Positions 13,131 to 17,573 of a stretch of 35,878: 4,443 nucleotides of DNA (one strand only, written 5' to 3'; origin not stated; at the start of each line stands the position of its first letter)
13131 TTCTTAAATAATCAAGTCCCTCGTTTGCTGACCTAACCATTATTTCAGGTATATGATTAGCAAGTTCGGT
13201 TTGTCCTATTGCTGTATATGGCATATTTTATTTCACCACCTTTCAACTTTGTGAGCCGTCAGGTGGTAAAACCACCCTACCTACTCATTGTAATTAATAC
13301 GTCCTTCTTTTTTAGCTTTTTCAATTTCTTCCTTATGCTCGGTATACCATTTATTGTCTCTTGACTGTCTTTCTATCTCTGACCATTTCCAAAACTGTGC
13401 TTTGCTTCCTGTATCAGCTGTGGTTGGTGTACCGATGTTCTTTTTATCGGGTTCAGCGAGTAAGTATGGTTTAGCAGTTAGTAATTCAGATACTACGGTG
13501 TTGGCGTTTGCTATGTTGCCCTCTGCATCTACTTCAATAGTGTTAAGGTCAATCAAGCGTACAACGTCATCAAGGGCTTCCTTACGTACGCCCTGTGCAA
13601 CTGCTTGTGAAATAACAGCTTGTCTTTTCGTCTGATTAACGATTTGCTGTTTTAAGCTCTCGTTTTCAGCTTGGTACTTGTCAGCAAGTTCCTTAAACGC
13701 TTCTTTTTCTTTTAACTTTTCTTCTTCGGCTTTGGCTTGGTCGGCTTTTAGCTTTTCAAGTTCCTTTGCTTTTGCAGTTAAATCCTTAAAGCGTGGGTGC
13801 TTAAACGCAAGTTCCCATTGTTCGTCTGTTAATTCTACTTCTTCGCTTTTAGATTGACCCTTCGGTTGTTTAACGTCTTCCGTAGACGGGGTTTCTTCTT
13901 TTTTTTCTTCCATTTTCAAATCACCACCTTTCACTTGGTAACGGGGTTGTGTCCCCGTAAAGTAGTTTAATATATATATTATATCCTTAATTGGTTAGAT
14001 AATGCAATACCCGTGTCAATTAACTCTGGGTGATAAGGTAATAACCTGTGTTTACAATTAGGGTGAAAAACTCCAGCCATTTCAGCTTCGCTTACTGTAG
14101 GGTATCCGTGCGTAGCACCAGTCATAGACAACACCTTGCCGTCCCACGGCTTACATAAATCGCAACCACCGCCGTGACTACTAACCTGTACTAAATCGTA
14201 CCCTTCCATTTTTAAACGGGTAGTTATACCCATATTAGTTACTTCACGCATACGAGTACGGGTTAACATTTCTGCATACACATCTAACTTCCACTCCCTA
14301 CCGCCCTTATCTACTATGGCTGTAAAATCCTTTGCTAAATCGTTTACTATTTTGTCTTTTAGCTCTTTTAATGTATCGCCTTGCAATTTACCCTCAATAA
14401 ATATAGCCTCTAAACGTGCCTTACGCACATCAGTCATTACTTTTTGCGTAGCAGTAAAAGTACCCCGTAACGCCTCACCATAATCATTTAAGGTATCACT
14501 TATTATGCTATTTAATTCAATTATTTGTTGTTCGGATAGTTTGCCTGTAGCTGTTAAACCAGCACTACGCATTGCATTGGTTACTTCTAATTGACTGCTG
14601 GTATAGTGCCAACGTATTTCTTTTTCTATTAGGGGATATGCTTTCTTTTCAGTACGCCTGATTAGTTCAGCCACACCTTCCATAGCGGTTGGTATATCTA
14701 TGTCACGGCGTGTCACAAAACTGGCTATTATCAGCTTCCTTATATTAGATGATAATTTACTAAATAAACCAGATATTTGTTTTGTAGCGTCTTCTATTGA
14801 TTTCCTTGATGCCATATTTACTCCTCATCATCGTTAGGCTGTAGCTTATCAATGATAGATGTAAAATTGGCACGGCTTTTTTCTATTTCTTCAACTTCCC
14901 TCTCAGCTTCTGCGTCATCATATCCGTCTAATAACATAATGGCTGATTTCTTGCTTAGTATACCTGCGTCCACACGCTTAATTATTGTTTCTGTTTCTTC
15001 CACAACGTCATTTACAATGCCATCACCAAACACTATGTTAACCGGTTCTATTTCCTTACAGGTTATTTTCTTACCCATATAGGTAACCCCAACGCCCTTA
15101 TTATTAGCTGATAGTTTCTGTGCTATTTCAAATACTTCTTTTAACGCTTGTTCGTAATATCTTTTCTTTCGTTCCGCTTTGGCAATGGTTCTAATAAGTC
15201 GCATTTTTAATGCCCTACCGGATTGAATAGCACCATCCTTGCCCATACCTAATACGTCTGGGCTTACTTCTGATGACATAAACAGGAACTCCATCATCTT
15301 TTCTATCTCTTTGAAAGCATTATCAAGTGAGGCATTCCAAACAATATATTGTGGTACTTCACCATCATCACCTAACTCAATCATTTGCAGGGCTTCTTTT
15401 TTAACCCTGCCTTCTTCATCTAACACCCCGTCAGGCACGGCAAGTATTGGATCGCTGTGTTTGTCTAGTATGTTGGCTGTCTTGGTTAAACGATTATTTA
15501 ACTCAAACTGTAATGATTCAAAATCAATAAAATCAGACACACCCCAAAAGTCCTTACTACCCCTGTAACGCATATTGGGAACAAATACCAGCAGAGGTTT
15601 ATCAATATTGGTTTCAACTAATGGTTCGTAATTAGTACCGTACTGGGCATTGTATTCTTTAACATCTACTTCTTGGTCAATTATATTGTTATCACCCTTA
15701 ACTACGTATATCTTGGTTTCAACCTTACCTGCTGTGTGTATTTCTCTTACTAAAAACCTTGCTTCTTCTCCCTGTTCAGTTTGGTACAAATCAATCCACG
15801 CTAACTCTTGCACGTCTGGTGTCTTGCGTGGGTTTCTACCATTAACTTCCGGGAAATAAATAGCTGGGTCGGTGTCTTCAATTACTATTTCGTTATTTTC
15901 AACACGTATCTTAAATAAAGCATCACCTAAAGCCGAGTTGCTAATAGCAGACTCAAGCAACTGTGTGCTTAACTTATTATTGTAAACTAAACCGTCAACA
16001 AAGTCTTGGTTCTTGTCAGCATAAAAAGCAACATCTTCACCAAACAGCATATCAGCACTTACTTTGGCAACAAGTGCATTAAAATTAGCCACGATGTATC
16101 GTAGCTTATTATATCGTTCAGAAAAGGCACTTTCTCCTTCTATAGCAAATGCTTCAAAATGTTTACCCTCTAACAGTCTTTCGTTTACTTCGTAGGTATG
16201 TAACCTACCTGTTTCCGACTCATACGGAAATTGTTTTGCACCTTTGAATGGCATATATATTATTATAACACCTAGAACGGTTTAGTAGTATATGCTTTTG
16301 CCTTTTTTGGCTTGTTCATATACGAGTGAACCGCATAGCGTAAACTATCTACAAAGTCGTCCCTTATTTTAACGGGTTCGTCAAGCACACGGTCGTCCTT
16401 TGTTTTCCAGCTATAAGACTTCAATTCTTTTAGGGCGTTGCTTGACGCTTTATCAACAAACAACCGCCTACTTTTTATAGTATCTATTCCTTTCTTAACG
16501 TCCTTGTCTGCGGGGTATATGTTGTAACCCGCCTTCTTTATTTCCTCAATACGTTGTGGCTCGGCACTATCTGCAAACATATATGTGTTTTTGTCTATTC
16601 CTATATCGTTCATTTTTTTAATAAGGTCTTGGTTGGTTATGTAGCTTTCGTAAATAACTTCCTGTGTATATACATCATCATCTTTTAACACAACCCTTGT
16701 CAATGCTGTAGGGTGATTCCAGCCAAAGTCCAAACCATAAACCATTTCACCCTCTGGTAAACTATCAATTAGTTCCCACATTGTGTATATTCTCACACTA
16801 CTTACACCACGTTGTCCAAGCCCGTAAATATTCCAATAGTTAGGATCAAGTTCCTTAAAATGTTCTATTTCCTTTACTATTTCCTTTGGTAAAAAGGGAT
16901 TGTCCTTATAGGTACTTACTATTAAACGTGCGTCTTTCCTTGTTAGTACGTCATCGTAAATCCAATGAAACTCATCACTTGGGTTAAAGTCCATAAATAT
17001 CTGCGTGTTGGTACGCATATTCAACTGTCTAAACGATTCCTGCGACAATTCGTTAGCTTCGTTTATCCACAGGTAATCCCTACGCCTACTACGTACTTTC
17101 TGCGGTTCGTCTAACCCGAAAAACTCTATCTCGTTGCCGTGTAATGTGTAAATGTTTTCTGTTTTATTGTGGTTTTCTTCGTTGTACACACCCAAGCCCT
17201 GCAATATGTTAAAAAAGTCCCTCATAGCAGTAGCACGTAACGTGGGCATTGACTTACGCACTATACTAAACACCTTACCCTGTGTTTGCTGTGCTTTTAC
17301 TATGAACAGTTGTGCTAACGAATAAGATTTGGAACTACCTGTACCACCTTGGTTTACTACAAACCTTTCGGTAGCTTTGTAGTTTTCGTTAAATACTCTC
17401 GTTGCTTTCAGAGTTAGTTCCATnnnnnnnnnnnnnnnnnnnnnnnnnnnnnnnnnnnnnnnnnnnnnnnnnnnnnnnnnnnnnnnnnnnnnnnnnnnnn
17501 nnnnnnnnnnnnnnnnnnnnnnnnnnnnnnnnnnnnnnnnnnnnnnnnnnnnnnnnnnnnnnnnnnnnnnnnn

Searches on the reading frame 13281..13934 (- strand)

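Call 10: search_protein_families(library=phrogs, proteins=[window:13281-13934:-], max_evalue=0.001)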
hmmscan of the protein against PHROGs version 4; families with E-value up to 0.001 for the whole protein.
window:13281-13934:- (217 aa): 1 family
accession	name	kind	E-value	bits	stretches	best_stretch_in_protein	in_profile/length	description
phrog_194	-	head and packaging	1.1e-05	26.4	1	35-185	30-198/335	head scaffolding protein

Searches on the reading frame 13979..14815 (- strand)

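Call 10: search_protein_families(library=phrogs, proteins=[window:13979-14815:-], max_evalue=0.001)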
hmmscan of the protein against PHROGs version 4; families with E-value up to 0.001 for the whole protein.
window:13979-14815:- (278 aa): 3 families
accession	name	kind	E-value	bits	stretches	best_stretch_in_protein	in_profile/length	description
phrog_4611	-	head and packaging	2.8e-36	126.1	1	4-262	7-272/710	minor head protein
phrog_581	-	head and packaging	5e-35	122.6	1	8-265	26-299/564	minor head protein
phrog_12049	-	head and packaging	5.5e-16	59.4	1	162-235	171-244/745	head morphogenesis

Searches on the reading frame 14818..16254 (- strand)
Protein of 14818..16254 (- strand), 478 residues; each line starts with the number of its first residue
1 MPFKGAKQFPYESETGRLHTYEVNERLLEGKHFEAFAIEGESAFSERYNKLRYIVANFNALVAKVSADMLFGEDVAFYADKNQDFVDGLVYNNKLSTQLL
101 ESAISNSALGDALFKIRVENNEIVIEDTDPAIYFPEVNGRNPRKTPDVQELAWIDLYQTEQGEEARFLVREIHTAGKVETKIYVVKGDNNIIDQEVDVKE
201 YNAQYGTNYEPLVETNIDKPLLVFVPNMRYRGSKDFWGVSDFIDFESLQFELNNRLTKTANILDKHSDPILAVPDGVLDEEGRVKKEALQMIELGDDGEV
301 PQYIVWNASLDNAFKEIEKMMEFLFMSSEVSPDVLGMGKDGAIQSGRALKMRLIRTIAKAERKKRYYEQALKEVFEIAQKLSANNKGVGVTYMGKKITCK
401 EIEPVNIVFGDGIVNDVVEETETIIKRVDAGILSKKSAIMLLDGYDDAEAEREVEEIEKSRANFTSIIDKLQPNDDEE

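Call 10: search_protein_families(library=phrogs, proteins=[window:14818-16254:-], max_evalue=0.001)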
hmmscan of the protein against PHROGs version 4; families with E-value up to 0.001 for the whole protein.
window:14818-16254:- (478 aa): 3 families
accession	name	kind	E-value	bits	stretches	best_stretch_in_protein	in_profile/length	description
phrog_533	-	head and packaging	4.8e-46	158.3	1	21-463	35-482/495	portal protein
phrog_64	-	head and packaging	3.3e-27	96.2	1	44-478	114-512/547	portal protein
phrog_104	-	head and packaging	2e-09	37.7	1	234-462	247-470/550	portal protein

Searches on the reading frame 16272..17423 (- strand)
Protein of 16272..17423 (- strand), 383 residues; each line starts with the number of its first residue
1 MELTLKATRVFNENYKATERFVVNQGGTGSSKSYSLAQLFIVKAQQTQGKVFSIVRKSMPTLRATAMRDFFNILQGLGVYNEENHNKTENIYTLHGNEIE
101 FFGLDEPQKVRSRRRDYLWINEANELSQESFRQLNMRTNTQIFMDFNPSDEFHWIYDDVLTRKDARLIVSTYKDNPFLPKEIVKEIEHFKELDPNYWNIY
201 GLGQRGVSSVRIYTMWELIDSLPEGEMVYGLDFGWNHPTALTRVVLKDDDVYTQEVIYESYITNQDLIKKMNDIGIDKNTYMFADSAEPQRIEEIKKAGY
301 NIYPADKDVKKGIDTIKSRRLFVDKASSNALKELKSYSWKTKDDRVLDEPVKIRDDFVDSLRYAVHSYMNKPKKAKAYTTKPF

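Call 10: search_protein_families(library=phrogs, proteins=[window:16272-17423:-], max_evalue=0.001)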
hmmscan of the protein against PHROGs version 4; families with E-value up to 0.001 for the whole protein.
window:16272-17423:- (383 aa): 7 families
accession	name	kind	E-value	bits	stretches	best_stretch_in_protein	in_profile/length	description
phrog_2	-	head and packaging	9.1e-46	158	1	12-374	275-599/807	terminase large subunit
phrog_3717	-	head and packaging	5e-36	125.6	1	8-237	12-262/277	terminase large subunit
phrog_5653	-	head and packaging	9.3e-27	95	1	224-378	28-190/199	terminase large subunit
phrog_6672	-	head and packaging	3.3e-25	89.3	1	248-375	4-136/145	terminase large subunit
phrog_22023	-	unknown function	2.1e-09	38.8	1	138-259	21-148/153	-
phrog_10250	-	head and packaging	1.3e-08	35.8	1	227-376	46-223/228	terminase large subunit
phrog_8711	-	head and packaging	1.8e-06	28.9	1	8-79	14-85/89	terminase large subunit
